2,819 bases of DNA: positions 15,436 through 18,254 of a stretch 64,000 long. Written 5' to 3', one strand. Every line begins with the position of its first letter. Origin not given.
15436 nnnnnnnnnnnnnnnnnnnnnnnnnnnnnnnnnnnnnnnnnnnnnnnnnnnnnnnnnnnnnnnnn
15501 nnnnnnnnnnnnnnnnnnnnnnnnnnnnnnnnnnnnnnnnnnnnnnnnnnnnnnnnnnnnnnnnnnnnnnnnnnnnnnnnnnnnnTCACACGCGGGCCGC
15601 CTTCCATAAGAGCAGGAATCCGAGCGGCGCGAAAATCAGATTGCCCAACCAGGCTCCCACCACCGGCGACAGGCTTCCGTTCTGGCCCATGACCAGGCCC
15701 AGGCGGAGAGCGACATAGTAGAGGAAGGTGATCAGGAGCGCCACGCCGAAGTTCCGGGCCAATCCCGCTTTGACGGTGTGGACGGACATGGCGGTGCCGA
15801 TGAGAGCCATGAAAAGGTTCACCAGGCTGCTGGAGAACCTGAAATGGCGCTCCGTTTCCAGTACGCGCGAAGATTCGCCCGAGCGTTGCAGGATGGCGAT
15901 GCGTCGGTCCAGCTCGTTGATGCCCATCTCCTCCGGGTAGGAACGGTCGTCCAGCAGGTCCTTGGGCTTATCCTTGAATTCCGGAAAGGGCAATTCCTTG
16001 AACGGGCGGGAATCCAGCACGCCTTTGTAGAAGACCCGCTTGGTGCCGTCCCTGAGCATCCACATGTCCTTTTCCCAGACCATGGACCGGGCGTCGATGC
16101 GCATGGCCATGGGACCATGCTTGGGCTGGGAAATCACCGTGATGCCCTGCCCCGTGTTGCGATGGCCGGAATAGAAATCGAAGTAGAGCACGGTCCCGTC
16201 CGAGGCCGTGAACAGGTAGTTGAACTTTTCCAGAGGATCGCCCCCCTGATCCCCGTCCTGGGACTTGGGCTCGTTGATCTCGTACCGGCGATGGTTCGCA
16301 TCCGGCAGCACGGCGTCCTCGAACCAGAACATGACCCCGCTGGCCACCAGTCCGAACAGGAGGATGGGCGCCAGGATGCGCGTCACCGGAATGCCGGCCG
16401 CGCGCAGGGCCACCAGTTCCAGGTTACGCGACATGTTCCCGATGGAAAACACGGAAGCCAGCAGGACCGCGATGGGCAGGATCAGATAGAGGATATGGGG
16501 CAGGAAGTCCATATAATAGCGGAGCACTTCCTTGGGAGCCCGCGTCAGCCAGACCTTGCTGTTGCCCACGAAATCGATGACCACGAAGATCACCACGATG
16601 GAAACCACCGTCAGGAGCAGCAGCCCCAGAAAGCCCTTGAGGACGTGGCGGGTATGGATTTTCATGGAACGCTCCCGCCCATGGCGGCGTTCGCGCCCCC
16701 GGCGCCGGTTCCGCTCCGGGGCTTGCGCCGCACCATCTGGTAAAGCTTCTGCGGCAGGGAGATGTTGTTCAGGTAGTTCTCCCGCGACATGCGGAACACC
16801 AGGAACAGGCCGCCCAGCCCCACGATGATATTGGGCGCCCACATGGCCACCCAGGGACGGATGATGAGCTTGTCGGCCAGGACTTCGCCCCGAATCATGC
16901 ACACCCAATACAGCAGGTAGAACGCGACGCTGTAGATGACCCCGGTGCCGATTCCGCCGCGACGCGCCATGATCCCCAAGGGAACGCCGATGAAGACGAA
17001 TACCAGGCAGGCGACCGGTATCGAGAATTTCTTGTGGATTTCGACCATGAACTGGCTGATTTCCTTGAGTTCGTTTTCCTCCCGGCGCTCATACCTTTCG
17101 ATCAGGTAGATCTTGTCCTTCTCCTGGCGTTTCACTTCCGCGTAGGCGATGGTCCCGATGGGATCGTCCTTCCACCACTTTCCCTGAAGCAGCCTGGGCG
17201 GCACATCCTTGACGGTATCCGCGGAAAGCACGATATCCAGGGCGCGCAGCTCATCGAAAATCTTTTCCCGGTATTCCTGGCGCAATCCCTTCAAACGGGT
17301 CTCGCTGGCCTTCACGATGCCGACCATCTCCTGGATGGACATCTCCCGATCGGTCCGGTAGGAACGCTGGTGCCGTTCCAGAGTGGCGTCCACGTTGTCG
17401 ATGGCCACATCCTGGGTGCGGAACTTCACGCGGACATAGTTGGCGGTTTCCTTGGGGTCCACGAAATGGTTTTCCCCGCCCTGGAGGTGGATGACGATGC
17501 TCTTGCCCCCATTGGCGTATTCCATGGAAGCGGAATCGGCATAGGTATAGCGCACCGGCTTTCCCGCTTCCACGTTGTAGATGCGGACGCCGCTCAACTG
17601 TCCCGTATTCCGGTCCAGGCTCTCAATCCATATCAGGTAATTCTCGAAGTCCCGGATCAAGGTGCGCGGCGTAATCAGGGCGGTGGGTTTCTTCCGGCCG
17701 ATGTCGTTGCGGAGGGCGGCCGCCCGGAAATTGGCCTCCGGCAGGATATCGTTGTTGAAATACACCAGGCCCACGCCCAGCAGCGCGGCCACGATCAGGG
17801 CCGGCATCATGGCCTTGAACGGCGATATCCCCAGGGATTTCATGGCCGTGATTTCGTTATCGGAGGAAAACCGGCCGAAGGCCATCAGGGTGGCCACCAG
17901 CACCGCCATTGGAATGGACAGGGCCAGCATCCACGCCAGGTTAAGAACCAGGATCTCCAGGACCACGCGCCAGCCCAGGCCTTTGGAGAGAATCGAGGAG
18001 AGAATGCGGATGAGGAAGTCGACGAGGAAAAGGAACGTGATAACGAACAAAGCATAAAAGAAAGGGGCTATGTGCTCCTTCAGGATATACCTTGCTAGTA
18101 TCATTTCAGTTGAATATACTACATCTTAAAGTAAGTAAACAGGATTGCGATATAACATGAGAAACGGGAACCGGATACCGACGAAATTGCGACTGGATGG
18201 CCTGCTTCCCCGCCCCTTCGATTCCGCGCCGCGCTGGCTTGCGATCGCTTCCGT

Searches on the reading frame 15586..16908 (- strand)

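Call 63: search_protein_families(library=ncbifam, proteins=[window:15586-16908:-], max_evalue=0.001)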
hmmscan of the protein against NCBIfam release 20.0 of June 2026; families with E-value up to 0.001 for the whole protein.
window:15586-16908:- (440 aa): 2 families
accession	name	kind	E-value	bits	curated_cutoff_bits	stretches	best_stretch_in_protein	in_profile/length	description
TIGR04408.1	LptG_lptG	equivalog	6.2e-52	176.4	240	1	84-436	1-350/351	LPS export ABC transporter permease LptG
TIGR04407.1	LptF_YjgP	equivalog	5.2e-30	104.3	230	1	87-436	4-347/347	LPS export ABC transporter permease LptF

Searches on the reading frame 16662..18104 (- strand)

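Call 22: search_protein_families(library=pfam, proteins=[window:16662-18104:-], max_evalue=0.001)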
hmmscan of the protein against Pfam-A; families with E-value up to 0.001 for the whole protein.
window:16662-18104:- (480 aa): 1 family
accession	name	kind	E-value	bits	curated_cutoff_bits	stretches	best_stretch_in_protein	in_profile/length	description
PF03739.19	LptF_LptG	-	8.9e-84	282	27.9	1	5-436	1-351/353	Lipopolysaccharide export system permease LptF/LptG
